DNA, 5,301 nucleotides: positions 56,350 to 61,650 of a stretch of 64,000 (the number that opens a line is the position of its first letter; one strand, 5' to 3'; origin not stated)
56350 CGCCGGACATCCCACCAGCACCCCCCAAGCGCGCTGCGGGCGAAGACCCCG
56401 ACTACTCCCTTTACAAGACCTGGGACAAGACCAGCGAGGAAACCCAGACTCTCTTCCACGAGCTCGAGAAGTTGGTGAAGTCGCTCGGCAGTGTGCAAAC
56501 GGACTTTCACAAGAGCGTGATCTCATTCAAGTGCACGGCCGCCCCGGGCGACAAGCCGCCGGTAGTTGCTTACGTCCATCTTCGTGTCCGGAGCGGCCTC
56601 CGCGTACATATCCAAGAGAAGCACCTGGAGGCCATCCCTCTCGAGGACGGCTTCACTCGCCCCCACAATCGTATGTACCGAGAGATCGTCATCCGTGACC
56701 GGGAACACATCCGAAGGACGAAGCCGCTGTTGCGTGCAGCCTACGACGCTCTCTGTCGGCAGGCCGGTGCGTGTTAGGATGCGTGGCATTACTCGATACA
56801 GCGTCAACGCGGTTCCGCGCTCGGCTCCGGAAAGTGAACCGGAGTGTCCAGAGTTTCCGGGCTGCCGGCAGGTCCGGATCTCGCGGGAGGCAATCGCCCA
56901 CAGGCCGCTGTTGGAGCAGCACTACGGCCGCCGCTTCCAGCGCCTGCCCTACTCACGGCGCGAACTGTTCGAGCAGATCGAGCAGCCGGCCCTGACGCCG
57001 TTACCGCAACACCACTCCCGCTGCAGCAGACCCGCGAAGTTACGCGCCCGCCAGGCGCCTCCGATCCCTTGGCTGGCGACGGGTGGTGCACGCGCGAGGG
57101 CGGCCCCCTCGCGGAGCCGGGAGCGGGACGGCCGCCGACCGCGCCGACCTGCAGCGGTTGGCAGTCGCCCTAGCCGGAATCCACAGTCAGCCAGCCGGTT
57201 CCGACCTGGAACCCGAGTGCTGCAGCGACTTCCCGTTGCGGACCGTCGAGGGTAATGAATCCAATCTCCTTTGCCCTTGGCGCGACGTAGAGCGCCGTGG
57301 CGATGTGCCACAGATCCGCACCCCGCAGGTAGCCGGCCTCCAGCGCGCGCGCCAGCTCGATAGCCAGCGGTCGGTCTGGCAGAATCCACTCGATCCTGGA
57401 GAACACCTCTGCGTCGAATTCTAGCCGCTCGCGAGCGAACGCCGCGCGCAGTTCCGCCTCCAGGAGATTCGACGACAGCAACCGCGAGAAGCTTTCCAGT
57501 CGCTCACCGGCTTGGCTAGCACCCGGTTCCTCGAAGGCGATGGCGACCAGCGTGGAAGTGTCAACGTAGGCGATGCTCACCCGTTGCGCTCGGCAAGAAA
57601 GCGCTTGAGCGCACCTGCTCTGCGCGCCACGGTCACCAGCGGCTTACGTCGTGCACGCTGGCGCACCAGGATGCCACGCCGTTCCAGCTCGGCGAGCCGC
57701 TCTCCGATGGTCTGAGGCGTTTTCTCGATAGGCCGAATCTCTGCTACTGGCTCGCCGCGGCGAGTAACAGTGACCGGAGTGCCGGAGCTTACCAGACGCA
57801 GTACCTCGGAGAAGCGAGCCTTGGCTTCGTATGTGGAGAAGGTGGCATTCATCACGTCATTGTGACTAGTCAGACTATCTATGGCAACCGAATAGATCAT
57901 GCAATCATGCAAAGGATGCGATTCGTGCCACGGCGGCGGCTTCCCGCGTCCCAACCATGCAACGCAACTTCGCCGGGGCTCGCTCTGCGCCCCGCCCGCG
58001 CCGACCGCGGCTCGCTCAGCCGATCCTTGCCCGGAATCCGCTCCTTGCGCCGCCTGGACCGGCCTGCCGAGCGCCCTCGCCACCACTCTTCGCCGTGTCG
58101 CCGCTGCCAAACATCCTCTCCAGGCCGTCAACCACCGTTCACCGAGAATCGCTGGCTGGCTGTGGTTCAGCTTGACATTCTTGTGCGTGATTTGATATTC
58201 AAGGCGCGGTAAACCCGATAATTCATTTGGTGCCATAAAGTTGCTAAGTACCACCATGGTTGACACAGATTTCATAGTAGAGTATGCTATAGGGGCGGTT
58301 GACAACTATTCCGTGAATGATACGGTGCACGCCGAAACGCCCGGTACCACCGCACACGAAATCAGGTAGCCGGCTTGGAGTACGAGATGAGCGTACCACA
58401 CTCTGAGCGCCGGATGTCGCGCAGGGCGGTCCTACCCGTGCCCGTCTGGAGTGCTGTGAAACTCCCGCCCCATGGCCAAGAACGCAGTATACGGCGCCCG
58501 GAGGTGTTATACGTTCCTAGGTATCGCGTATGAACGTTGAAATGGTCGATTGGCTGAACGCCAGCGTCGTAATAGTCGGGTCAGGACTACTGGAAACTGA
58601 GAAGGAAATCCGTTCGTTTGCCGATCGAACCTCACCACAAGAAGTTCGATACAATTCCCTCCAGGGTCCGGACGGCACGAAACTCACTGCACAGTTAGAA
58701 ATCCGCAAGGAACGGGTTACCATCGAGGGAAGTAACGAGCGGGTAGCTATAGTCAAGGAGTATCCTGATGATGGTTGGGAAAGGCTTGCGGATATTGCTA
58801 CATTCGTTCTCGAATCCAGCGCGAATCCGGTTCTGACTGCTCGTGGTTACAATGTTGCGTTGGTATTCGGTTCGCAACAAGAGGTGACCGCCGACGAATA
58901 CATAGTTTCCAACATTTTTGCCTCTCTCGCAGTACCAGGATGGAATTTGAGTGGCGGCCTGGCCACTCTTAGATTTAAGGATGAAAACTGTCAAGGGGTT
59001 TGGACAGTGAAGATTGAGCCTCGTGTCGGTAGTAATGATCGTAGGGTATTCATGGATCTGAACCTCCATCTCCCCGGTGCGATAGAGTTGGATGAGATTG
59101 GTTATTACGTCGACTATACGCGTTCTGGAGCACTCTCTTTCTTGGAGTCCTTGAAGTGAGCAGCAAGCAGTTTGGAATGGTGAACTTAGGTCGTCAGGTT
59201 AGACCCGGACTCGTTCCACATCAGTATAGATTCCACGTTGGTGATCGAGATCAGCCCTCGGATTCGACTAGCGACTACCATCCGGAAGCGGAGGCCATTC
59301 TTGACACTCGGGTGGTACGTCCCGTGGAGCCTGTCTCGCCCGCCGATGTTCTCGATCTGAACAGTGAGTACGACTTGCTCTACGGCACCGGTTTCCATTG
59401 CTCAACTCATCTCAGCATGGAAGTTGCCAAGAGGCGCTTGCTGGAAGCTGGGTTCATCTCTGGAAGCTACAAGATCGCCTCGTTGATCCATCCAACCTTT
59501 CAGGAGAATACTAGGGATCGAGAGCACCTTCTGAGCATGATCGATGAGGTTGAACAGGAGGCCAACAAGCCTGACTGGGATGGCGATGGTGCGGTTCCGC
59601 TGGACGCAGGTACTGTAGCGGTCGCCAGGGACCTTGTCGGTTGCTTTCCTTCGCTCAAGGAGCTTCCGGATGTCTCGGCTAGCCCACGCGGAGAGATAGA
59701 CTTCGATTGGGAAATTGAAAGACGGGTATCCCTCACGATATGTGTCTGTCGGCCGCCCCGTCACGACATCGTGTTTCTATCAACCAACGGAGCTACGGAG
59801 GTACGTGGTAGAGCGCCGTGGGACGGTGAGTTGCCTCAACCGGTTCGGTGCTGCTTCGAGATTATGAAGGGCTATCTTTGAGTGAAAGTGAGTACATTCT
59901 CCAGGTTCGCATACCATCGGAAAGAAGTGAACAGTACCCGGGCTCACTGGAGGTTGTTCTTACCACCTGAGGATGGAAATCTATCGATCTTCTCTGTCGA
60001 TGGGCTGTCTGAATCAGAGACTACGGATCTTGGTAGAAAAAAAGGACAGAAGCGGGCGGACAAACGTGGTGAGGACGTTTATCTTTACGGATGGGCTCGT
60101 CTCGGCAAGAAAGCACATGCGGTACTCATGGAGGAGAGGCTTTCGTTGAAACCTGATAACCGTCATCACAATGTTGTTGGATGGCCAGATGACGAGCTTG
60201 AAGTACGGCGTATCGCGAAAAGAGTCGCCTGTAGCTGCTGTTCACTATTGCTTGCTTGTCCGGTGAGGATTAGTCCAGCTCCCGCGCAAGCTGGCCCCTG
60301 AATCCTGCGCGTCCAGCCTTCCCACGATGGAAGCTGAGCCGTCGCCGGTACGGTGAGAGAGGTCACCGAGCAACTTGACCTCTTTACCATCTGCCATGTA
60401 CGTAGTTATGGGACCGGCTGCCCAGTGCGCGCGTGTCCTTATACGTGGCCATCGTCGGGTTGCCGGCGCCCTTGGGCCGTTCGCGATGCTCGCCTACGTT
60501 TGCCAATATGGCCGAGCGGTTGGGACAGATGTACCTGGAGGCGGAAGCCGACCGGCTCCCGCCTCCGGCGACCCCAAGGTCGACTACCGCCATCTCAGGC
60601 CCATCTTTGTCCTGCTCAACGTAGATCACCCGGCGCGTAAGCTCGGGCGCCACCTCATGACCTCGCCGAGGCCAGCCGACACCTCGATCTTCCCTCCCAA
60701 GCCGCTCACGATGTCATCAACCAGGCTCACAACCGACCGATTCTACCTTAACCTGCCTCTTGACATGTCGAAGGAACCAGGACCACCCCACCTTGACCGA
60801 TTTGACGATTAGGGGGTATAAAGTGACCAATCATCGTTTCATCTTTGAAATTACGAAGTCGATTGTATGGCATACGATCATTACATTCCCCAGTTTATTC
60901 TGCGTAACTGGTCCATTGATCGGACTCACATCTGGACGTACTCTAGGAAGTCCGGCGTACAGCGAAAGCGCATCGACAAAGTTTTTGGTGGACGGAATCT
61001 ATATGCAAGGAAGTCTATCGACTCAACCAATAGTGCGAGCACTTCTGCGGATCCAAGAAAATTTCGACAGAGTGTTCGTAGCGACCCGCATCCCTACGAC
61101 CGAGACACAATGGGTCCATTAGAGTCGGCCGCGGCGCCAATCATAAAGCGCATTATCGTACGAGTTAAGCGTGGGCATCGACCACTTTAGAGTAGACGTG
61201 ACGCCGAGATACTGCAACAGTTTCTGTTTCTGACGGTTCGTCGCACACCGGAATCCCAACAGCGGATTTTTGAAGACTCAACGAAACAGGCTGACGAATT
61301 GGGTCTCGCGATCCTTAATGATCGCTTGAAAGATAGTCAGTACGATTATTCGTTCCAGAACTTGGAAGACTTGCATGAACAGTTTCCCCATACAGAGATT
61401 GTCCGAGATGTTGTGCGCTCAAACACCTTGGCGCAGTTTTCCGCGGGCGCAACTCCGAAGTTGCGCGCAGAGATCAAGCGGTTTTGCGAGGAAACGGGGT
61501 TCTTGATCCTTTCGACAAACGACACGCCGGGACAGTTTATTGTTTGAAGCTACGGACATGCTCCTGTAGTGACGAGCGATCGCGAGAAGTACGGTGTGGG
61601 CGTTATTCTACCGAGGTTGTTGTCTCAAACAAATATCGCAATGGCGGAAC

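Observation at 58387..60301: Tightly coupled 3- or 4-gene operon of unrecognisable proteins on a low-G+C island: candidate novel defence or TA-like system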

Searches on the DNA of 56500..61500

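Call 78: search_rna_families(source=window, start=56500, end=61500, threshold=evalue, max_evalue=1)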
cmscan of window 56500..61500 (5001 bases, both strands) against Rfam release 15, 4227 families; matches with E-value up to 1: 0.
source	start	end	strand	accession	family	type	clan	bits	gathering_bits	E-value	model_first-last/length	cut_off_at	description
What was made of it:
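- Tried and rejected: Rfam on 56500-61500 (call 78).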

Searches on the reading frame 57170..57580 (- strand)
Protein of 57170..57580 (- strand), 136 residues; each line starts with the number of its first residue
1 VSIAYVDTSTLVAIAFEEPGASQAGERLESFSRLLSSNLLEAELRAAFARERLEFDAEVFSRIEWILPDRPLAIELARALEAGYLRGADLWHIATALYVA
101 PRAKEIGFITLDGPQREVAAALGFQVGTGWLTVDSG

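Call 3: search_protein_families(library=pfam, proteins=[window:57170-57580:-], max_evalue=1)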
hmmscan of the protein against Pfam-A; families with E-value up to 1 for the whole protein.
window:57170-57580:- (136 aa): 1 family
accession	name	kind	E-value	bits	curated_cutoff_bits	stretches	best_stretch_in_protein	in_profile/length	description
PF01850.27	PIN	-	2.3e-10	41.6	23.6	1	5-118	2-117/120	PIN domain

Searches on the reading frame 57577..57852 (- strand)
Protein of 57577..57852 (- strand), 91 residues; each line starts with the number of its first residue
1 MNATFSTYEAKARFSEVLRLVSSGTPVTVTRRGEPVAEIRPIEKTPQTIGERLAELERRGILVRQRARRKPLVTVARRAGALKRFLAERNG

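Call 3: search_protein_families(library=pfam, proteins=[window:57577-57852:-], max_evalue=1)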
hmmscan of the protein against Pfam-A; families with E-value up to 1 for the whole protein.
window:57577-57852:- (91 aa): 2 families
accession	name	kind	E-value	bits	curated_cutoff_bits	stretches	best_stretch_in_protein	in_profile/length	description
PF02604.26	PhdYeFM_antitox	-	5.8e-09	36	29.8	1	4-50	3-50/74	Antitoxin Phd_YefM, type II toxin-antitoxin system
PF17733.7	KPWE_dom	-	0.052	14.1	27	0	12-27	4-19/48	PEX14-like KPWE domain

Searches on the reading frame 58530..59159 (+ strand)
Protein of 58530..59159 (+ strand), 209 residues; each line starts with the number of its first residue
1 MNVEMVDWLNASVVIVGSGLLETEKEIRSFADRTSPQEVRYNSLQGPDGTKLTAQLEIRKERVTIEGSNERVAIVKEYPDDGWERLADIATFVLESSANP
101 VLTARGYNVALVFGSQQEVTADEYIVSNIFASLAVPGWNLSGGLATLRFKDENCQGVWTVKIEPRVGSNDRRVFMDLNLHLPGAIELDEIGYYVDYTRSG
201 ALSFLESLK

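Call 3: search_protein_families(library=pfam, proteins=[window:58530-59159:+], max_evalue=1)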
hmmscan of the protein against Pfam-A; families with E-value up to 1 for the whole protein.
window:58530-59159:+ (209 aa): 1 family
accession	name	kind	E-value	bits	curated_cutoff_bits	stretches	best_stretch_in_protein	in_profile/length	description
PF25719.1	UL145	-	0.23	11.7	27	1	81-159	39-119/130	Cytomegalovirus UL145 protein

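Call 4: search_protein_families(library=padloc, proteins=[window:58530-59159:+], max_evalue=1)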
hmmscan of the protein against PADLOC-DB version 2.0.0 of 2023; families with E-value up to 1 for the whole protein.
window:58530-59159:+ (209 aa): 0 families

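Call 5: search_protein_families(library=ncbifam, proteins=[window:58530-59159:+], max_evalue=1)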
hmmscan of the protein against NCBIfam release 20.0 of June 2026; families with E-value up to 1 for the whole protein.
window:58530-59159:+ (209 aa): 0 families

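Call 6: search_protein_families(library=phrogs, proteins=[window:58530-59159:+], max_evalue=1)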
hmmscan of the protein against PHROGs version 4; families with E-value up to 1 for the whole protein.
window:58530-59159:+ (209 aa): 0 families
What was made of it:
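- Closest known: Toxin-antitoxin-chaperone. Different: No SecB-like domain is found in A, and no known toxin or antitoxin family in B or C (calls 3-6).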

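Call 8: find_homologous_proteins(query=window:58530-59159:+, max_evalue=0.001)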
Query window:58530-59159:+ (209 aa): 6 proteins with E <= 0.001 among 574 candidates.
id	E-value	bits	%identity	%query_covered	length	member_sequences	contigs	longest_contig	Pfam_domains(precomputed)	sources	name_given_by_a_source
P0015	1.7e-122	425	95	100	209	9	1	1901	-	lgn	-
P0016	2.1e-118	412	92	100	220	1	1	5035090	-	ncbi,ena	-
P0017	2.4e-91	323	72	100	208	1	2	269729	-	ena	-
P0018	1.5e-83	298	67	100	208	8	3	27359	-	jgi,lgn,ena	jgi:hypothetical protein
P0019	7.3e-77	276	64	100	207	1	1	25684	-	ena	-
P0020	1.4e-72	262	59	100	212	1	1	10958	-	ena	-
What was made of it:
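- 58530..59159 (+): Gene A (209 aa): first-slot accessory protein of a rare family with no known relatives. Six clusters were found among 5.8 billion proteins (call 8).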

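Call 26: search_solved_structures(query=A3, max_evalue=10)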
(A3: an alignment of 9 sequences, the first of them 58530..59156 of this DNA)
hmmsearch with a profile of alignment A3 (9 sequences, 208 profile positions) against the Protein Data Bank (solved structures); distinct sequences matched with E-value up to 10: 1.
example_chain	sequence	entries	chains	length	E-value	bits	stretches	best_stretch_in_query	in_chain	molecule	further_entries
9swn_A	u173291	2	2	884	0.49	13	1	83-197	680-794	Telomerase reverse transcriptase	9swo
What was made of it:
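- On Toxin-antitoxin-chaperone (TAC): A has no Pfam, NCBIfam or PDB-sequence match of any kind (calls 3, 5, 26).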

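Call 96: list_cluster_members(proteins=[P0016, P0018, P0002, P0013, P0023, P0031, P0032, P0034, P0037, P0038])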
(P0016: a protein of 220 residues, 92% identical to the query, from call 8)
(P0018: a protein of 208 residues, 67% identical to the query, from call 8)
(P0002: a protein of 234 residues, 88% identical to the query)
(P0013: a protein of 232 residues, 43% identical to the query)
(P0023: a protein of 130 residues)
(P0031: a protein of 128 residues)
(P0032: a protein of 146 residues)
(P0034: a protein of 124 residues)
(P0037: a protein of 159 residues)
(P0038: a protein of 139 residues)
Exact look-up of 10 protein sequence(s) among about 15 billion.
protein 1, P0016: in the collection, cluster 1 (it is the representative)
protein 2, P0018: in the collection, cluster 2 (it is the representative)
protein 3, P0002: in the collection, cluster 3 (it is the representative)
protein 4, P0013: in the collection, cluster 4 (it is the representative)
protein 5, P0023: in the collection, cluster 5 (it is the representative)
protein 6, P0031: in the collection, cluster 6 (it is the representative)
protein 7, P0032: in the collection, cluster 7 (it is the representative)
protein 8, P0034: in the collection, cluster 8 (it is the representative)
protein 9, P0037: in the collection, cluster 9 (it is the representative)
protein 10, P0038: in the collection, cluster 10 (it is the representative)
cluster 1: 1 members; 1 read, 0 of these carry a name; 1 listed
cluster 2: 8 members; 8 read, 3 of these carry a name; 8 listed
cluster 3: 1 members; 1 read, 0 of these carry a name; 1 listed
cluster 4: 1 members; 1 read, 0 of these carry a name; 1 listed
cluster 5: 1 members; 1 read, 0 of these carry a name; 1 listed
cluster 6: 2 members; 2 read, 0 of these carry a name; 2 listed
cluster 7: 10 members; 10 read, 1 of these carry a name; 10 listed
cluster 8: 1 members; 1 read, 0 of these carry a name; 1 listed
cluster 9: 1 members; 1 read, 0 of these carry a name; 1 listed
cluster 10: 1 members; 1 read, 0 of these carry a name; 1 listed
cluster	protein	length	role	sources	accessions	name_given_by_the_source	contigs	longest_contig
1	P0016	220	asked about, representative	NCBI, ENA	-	-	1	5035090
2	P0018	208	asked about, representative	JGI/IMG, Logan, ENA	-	hypothetical protein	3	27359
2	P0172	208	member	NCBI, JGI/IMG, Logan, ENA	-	hypothetical protein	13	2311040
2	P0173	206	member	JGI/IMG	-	hypothetical protein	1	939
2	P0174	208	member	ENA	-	-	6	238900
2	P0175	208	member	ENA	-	-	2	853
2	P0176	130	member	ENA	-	-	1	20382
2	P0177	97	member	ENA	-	-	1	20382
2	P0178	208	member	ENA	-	-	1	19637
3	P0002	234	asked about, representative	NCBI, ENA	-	-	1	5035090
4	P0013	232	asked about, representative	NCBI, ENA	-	-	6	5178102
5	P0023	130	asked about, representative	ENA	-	-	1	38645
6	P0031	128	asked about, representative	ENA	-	-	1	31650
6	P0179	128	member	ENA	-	-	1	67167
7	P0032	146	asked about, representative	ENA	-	-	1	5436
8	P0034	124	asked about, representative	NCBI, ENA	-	-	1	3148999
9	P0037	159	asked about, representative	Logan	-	-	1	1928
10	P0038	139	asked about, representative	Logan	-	-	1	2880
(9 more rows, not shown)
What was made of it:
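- Tried and rejected: Source names for cluster members, which are all 'hypothetical protein' (call 96).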
